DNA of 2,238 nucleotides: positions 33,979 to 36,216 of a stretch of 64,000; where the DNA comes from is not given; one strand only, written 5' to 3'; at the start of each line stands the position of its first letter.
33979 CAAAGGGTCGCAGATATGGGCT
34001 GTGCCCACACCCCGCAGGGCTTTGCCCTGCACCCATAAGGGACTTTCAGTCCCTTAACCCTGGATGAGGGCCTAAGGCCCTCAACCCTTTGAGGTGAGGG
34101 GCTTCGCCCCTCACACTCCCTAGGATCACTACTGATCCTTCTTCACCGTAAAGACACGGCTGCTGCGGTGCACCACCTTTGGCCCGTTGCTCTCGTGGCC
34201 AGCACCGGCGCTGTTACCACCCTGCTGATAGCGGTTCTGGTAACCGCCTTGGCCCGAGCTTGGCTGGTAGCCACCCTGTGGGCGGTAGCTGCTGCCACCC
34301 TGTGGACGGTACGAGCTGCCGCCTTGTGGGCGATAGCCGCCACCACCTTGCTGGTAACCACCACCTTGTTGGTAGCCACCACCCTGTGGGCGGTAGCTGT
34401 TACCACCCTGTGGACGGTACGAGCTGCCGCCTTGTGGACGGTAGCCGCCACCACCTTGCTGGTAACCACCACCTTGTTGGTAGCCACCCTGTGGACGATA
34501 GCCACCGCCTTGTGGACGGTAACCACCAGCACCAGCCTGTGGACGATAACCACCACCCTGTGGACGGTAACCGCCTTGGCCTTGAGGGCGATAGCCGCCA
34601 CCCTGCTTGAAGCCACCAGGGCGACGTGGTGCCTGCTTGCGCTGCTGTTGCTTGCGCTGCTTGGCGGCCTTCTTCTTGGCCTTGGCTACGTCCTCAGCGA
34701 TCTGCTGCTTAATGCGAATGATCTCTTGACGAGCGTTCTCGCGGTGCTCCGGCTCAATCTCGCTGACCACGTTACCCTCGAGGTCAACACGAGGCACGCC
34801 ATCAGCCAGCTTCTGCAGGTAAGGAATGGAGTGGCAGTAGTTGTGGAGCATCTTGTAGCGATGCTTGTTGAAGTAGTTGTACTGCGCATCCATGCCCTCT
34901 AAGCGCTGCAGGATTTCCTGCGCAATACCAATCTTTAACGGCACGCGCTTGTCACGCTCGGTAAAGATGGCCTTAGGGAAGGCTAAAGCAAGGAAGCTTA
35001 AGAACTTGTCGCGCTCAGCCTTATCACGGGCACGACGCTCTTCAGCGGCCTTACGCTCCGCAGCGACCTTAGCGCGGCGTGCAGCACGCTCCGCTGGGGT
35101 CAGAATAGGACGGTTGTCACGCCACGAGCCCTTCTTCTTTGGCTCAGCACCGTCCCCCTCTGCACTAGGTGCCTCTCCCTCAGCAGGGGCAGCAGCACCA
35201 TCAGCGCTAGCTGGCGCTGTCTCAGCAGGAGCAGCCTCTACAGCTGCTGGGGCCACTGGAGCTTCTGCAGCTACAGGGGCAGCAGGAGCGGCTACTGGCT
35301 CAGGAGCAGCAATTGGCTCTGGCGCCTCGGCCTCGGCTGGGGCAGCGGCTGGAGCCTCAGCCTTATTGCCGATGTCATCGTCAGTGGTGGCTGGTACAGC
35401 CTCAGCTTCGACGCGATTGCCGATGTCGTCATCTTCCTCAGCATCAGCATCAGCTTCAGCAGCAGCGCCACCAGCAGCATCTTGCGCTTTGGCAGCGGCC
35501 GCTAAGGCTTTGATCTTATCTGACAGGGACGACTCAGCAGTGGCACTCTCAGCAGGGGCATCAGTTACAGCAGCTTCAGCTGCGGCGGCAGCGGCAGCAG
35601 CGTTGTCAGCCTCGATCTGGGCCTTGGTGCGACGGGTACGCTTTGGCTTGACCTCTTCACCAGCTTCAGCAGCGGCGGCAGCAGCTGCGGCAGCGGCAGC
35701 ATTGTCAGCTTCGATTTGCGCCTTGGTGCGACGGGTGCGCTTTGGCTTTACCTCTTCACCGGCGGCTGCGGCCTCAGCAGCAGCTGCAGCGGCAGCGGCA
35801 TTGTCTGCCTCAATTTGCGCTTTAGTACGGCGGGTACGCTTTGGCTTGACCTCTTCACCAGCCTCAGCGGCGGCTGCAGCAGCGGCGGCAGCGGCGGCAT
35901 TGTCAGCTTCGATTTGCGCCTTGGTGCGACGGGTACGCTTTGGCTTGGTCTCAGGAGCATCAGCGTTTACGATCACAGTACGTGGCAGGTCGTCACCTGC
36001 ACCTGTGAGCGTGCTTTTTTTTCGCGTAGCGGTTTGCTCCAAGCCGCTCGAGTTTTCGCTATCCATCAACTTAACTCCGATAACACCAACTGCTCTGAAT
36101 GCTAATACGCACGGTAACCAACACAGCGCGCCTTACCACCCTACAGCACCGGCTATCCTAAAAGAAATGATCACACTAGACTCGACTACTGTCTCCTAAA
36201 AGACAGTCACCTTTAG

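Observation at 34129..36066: Giant ProQ/FinO-domain protein with tandem 33-aa basic/poly-Ala repeats and an RGG/FUS-like GGYRPQ tail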

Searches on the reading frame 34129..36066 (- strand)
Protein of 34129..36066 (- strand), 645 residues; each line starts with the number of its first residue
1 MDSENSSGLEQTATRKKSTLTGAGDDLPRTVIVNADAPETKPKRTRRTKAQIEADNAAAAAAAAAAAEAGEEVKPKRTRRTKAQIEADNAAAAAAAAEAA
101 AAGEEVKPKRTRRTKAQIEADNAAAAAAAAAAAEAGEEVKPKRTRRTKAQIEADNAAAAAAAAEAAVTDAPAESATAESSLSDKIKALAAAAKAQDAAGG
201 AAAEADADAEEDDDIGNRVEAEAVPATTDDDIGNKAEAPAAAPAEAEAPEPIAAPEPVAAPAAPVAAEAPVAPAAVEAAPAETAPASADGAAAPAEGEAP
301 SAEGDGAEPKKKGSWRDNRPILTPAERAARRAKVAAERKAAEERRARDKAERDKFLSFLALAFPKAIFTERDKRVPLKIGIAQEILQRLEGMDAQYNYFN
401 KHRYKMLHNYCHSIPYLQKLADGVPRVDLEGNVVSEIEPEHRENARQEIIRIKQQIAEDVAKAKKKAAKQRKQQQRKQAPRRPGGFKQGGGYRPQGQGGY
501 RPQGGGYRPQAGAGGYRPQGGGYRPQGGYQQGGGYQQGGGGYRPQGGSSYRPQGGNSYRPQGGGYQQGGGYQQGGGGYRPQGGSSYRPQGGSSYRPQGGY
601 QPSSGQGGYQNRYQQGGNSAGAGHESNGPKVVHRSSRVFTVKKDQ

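Call 3: search_protein_families(library=pfam, proteins=[window:34129-36066:-], max_evalue=1)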
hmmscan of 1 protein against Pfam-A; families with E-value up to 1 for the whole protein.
window:34129-36066:- (645 aa): 2 families
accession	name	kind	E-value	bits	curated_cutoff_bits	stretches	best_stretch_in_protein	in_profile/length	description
PF04352.18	ProQ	-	2.2e-18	66.7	27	1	353-458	5-105/109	ProQ/FINO family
PF07172.16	GRP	-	0.0062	17.6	30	1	457-525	20-88/90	Glycine rich protein family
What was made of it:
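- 34693..35010 (-): FinO/ProQ domain core, aa 353-458. Pfam PF04352 (call 3).
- On FinO/ProQ domain family (Pfam PF04352): 66.7 bits against a cutoff of 27, E=2.2e-18, aa 353-458 covering profile positions 5-105 of 109 (call 3).
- On Classical ProQ (NCBIfam NF003434 equivalog): Pfam reports no ProQ_C at E<=1 (call 3).
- On DUF7302 (Pfam PF23976, mycobacteriophage small proteins): The window protein gives no DUF7302 hit at E<=1 (call 3).
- Checked: FinO domain: Pfam PF04352 matches aa 353-458, 66.7 bits against a cutoff of 27 (call 3).
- Pfam 66.7 bits (call 3).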

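Call 4: search_protein_families(library=ncbifam, proteins=[window:34129-36066:-], max_evalue=1)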
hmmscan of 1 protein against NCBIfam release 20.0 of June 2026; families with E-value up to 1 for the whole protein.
window:34129-36066:- (645 aa): 1 family
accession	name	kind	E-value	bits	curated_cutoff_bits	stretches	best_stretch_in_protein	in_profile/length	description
NF003434.0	PRK04950.1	equivalog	7.3e-16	58.7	127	1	352-480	10-134/205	RNA chaperone ProQ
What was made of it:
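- On Classical ProQ (NCBIfam NF003434 equivalog): Only the domain region, aa 352-480, matches (call 4).
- Closest known: Enterobacterial ProQ. Different: Below the NCBIfam equivalog cutoff (58.7 against 127 bits, call 4).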

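Call 5: search_solved_structures(query=window:34129-36066:-, max_evalue=1, show_alignments=3)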
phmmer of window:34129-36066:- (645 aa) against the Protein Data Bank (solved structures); distinct sequences matched with E-value up to 1: 9.
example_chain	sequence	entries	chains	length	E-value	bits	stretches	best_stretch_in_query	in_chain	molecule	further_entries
5nb9_A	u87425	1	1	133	3.2e-10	42.8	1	354-458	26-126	RNA chaperone ProQ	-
7rgt_A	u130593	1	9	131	1.3e-07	34.1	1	336-450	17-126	Repressor of competence, RNA Chaperone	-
7rgu_A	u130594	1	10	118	2.2e-07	33.4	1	345-450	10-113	Repressor of competence, RNA Chaperone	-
7rgs_A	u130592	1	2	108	1.5e-06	30.7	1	352-450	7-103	Repressor of competence, RNA Chaperone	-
6s10_A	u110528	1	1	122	6.9e-06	28.5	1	349-448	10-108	RNA chaperone ProQ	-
3kd7_A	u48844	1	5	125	0.0059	18.8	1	508-622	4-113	CTPR390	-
3mw6_A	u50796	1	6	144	0.011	17.9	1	375-463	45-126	uncharacterized protein NMB1681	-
8c3w_A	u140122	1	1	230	0.088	14.9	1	46-176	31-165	dnHEM1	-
9pms_L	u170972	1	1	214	0.96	11.5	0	57-144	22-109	Antibody light chain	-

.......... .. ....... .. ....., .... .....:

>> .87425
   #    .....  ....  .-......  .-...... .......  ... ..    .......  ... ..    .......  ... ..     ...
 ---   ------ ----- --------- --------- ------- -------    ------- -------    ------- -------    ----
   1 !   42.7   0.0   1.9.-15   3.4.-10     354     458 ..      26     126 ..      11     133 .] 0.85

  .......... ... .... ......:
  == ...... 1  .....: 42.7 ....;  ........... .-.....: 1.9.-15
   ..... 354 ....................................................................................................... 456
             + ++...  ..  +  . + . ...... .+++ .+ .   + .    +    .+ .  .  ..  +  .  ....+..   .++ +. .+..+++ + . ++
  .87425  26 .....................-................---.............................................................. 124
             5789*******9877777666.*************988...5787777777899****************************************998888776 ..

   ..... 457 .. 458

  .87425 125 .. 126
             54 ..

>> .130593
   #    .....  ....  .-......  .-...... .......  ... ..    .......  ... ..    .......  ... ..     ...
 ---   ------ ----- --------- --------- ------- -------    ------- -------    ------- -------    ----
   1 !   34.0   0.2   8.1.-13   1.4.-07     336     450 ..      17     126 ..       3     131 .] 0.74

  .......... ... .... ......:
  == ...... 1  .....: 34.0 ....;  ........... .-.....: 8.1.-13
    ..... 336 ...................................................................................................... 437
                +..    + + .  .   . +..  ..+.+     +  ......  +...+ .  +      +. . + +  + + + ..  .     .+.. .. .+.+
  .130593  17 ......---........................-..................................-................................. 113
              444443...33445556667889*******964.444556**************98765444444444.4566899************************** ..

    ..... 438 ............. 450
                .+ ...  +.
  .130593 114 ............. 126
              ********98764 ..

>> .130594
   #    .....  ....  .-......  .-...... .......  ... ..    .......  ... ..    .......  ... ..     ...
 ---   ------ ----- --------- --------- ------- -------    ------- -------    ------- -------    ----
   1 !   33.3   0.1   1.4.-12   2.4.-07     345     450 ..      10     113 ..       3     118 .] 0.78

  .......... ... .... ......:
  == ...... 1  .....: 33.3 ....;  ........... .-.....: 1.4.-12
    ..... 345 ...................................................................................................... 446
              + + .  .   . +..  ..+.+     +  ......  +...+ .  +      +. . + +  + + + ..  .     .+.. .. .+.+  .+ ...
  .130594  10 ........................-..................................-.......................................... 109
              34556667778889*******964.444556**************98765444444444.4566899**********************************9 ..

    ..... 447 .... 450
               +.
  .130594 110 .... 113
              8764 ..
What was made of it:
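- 34693..35010 (-): PDB sequence hits to ProQ 5nb9 at 3e-10 and RocC 7rgt at 1e-7 (call 5).
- On FinO/ProQ domain family (Pfam PF04352): K378, Y416 and R426 align to K35, Y70 and R80 (call 5).
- PDB sequence hits go only to ProQ, RocC, Lpp1663 and NMB1681 (call 5).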

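Call 6: find_homologous_proteins(query=window:34129-36066:-, max_evalue=0.001)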
Query window:34129-36066:- (645 aa): 12 proteins with E <= 0.001 among 8000 candidates.
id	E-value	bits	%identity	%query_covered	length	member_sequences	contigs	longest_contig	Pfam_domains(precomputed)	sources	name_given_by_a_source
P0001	1.8e-100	356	46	73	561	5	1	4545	PF04352.19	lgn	-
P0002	2.4e-90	322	61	18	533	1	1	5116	PF04352.19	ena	-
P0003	3.7e-87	312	46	35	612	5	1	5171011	PF04352.19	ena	-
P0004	1.8e-12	65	59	18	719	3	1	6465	PF07497.19,PF00006.32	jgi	jgi:transcription termination factor Rho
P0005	3.4e-7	48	51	19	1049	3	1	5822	PF00270.36,PF00271.38,PF04851.22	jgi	jgi:hypothetical protein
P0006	5.4e-7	47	47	18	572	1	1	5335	-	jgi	jgi:hypothetical protein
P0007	9.3e-5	40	46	18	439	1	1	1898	-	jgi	jgi:hypothetical protein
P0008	1.8e-4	39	52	15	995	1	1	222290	PF10150.15,PF20833.3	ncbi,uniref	ncbi:Rne/Rng family ribonuclease [Celeribacter sp.]|uniref:Rne/Rng family ribonuclease n=1 Tax=Celer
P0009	3.8e-4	38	47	9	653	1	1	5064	PF00270.36,PF00271.38,PF04851.22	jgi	-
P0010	3.9e-4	38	51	15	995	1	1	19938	PF10150.15,PF20833.3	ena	-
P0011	8.7e-4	36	60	7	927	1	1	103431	PF10150.15,PF00575.30,PF20833.3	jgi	jgi:ribonuclease E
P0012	9.7e-4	36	32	20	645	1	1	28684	PF00270.36,PF00271.38,PF04851.22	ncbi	-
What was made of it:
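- Tried and rejected: Word-indexed protein search with the full protein (call 6).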

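Call 11: find_related_loci(query=A1, collection=genome_contigs, flank=6000)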
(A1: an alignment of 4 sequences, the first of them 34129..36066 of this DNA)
Query A1 (645 aa) in genome_contigs; peptide patterns used: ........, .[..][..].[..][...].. (x = any residue, [..] = any of these).
111 stretches matched a pattern; 9 encode a relative of the query (tblastn E <= 1e-3); 9 distinct loci.
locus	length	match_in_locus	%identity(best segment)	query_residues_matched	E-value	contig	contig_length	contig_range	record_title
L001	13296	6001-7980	93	1-645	0e+0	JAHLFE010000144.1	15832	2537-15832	MAG: Candidatus Anaerobiospirillum pullicola isolate 378 G4M60__C126489_L15832, whole genome shotgun sequence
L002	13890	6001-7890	42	30-644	2e-102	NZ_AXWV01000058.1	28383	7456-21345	Anaerobiospirillum succiniciproducens DSM 6400 H524DRAFT_scaffold00050.50_C, whole genome shotgun sequence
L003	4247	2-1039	62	42-456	1e-77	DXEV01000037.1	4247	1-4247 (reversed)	MAG TPA_asm: Candidatus Anaerobiospirillum pullistercoris isolate USASDec5-558 USASDcec5__C12962_L4247_SAMN08385414, who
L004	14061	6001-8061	45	32-645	1e-77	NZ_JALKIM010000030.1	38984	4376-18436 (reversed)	Anaerobiospirillum sp. NML120448 contig00030, whole genome shotgun sequence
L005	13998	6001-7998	46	74-645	1e-69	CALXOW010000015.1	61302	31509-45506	MAG: uncultured Anaerobiospirillum sp. isolate BRZ_BN__bin51 genome assembly, contig: BRZ_BN__NODE_595_length_61302_cov_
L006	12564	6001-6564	62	319-506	1e-61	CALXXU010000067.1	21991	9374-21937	MAG: uncultured Anaerobiospirillum sp. isolate BRZ_KP__bin38 genome assembly, contig: BRZ_KP__NODE_3630_length_21991_cov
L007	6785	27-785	49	322-542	4e-56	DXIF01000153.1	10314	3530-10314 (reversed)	MAG TPA_asm: Candidatus Anaerobiospirillum stercoravium isolate USASDcec2-551 USASDcec2__C25687_L10314_SAMN08385409, who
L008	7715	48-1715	49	74-643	1e-52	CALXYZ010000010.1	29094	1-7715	MAG: uncultured Anaerobiospirillum sp. isolate BRZ_QM__bin26 genome assembly, contig: BRZ_QM__NODE_1278_length_29094_cov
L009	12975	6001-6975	67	37-237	4e-5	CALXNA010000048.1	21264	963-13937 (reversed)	MAG: uncultured Anaerobiospirillum sp. isolate BRZ_D__bin91 genome assembly, contig: BRZ_D__NODE_3927_length_21264_cov_1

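Call 42: predict_structure(alignment_id=A2)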
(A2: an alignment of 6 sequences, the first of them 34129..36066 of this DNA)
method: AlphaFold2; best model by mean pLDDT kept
length: 645 residues; sequences in the alignment: 6
mean_pLDDT: 54.4   pTM: 0.26
mean pLDDT of the five models: 54.4, 53.4, 52.3, 49.1, 47.9
residues with pLDDT >= 90: 43; 70-90: 162; 50-70: 69; < 50: 371
segments of 3 or more residues with pLDDT < 50: 1-42, 70-77, 102-108, 136-143, 169-179, 198-224, 226-256, 258-269, 271-310, 366-369, 374-379, 392-399, 483-559, 561-641
pLDDT, mean of each block of 10 residues (from residue 1): 35 35 36 36 68 90 76 47 84 75 44 77 86 51 63 90 70 42 79 58 35 37 35 39 43 37 34 35 35 36 39 68 92 93 87 72 53 48 54 46 65 83 79 79 91 87 85 73 43 38 36 33 34 33 37 38 32 33 34 35 35 39 35 41 47
secondary structure, 60 per line:
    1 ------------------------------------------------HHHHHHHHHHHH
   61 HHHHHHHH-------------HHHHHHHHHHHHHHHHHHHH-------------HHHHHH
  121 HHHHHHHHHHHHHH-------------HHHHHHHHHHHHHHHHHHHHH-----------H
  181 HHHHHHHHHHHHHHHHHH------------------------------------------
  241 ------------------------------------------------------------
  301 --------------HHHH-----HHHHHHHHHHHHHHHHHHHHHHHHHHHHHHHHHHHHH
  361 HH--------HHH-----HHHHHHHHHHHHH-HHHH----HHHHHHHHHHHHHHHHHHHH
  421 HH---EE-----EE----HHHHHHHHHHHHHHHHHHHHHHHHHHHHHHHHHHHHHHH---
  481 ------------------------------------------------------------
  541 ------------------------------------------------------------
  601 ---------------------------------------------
elements in order (helices of 4 or more, strands of 3 or more residues): H49-68 H82-101 H115-134 H148-168 H180-198 H315-318 H324-362 H379-391 H393-396 H401-422 H439-477
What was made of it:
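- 35551..35946 (-): Four 33-aa units, aa 41-172. Each unit is a basic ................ core, then an Ala-rich helix, then an acidic GEEV spacer. AlphaFold helices at 49-68, 82-101, 115-134 and 148-168, pLDDT up to 90, with disordered basic segments between them (call 42).
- On Classical ProQ (NCBIfam NF003434 equivalog): AlphaFold predicts aa 483-641 as disordered (call 42).
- On Arginine-rich motif (ARM) RNA-binding peptides (lambda N / Rev type): It is followed by a predicted helix, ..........(n), with pLDDT up to 90 (call 42).
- There is no Tudor domain for a 'plain ProQ' to fall back on (calls 3, 42).
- Tried and rejected: AlphaFold of the full protein with a 6-sequence alignment (call 42).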

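Call 46: fold_search(model_id=the predicted structure, library=pdb)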
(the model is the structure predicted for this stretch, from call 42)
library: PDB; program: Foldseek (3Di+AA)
matches with E <= 10: 51; with E <= 0.001: 0
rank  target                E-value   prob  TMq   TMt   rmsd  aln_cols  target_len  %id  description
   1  7rgu_A                8.8e-02  0.80  0.09  0.33   9.5       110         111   32  The crystal structure of RocC bound to a transcriptional terminator (released 2022-11-09)
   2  7rgu_G                1.3e-01  0.69  0.09  0.32   9.6       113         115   31  The crystal structure of RocC bound to a transcriptional terminator (released 2022-11-09)
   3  7rgu_E                1.5e-01  0.69  0.09  0.34   9.5       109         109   32  The crystal structure of RocC bound to a transcriptional terminator (released 2022-11-09)
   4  3mw6_B                1.6e-01  0.63  0.08  0.33   9.2        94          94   26  Crystal structure of NMB1681 from Neisseria meningitidis MC58, a FinO-like RNA chaperone (released 2010-06-23)
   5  7rgt_H                1.8e-01  0.69  0.08  0.35   9.3       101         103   34  The crystal structure of RocC, containing FinO domain, 1-126 (released 2022-11-09)
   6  7rgt_D                1.8e-01  0.69  0.09  0.34   9.3       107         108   33  The crystal structure of RocC, containing FinO domain, 1-126 (released 2022-11-09)
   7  7rgt_B                1.9e-01  0.57  0.09  0.32  10.3       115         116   33  The crystal structure of RocC, containing FinO domain, 1-126 (released 2022-11-09)
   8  3mw6_A                1.9e-01  0.51  0.08  0.30  13.0       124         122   25  Crystal structure of NMB1681 from Neisseria meningitidis MC58, a FinO-like RNA chaperone (released 2010-06-23)
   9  7rgs_A                2.3e-01  0.60  0.08  0.34   9.5       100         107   34  The crystal structure of RocC, containing FinO domain, 24-126 (released 2022-11-09)
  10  7rgu_C                2.3e-01  0.60  0.09  0.34   9.5       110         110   32  The crystal structure of RocC bound to a transcriptional terminator (released 2022-11-09)
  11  1dvo                  7.4e-01  0.23  0.10  0.29  10.9       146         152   27  THE X-RAY CRYSTAL STRUCTURE OF FINO, A REPRESSOR OF BACTERIAL CONJUGATION (released 2000-07-19)
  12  6ejq_E                8.9e-01  0.14  0.06  0.30  18.1       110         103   19  Crystal structure of a C-terminally truncated small terminase protein from the thermophilic bacteriophage G20c (released 2018-10-10)
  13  6v1i_A                1.2e+00  0.11  0.07  0.23  17.1       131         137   15  Cryo-EM reconstruction of the thermophilic bacteriophage P74-26 small terminase- symmetric (released 2020-02-12)
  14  6ejq_I                1.9e+00  0.13  0.06  0.34  14.8        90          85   20  Crystal structure of a C-terminally truncated small terminase protein from the thermophilic bacteriophage G20c (released 2018-10-10)
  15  4l3i_A                2.4e+00  0.08  0.07  0.09  24.2       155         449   15  Structure of the microtubule associated protein PRC1 (Protein Regulator of Cytokinesis 1) (released 2013-07-17)
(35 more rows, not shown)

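Call 57: find_encoding_contigs(protein=P0003, flank=6000, max_places=2)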
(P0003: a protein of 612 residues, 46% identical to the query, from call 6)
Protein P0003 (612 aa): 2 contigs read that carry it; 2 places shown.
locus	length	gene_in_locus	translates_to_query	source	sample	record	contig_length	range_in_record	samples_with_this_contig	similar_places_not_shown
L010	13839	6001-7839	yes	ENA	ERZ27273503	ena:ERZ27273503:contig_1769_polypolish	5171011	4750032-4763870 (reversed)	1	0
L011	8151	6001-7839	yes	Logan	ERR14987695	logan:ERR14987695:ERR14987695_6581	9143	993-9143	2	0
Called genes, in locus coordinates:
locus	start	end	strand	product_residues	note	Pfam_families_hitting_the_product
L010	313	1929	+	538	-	PF01011:PQQ (faint), PF07774:EMC1_C (faint), PF23381:Beta-prop_IFT122_1st (weak), PF23414:Beta-prop_EML_2 (faint), PF25174:Beta-prop_THOC3 (faint), PF13360:PQQ_2, PF13570:Beta-prop_ACSF4, PF13570:Beta-prop_ACSF4 (weak), +2 more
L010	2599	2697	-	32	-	-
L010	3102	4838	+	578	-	PF00350:Dynamin_N (faint), PF01926:MMR_HSR1, PF02421:FeoB_N, PF03193:RsgA_GTPase (faint), PF00009:GTP_EFTU, PF01926:MMR_HSR1, PF02421:FeoB_N, PF14714:KH_dom-like, +2 more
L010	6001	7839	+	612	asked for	PF04352:ProQ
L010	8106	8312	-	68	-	PF00700:Flagellin_C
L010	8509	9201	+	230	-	-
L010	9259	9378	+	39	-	-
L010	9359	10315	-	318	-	PF16793:RepB_primase, PF22448:RepB_primase_C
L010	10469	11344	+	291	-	-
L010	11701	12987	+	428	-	-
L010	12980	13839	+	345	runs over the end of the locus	PF01695:IstB_IS21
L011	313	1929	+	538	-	PF01011:PQQ (faint), PF07774:EMC1_C (faint), PF23381:Beta-prop_IFT122_1st (weak), PF23414:Beta-prop_EML_2 (faint), PF25174:Beta-prop_THOC3 (faint), PF13360:PQQ_2, PF13570:Beta-prop_ACSF4, PF13570:Beta-prop_ACSF4 (weak), +2 more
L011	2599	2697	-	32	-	-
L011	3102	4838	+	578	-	PF00350:Dynamin_N (faint), PF01926:MMR_HSR1, PF02421:FeoB_N, PF03193:RsgA_GTPase (faint), PF00009:GTP_EFTU, PF01926:MMR_HSR1, PF02421:FeoB_N, PF14714:KH_dom-like, +2 more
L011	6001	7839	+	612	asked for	PF04352:ProQ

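Call 61: search_protein_families(library=pfam, alignment_id=A3, max_evalue=0.001)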
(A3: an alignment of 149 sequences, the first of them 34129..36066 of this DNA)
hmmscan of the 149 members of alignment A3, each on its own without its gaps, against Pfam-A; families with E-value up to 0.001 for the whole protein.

A. member 1, window:34129-36066:- (645 aa): 1 family
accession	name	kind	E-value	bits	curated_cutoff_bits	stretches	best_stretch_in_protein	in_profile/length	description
PF04352.18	ProQ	-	2.2e-18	66.7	27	1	353-458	5-105/109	ProQ/FINO family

B. families by the number of members that match (of 149 scanned): 8 families
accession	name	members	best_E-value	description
PF04352.18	ProQ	149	1.1e-71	ProQ/FINO family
PF17516.8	ProQ_C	38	3.4e-22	ProQ C-terminal domain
PF17804.6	TSP_NTD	1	3.4e-05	Tail specific protease N-terminal domain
PF00575.29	S1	1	0.00014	S1 RNA binding domain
PF05262.16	Borrelia_P83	1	0.0004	Borrelia P83/100 protein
PF11842.13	DUF3362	1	0.00052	Domain of unknown function (DUF3362)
PF25698.1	EBNA2_Core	1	0.00056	EBNA-2 core transactivation domain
PF09870.14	DUF2097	1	0.00074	Uncharacterized protein conserved in archaea (DUF2097)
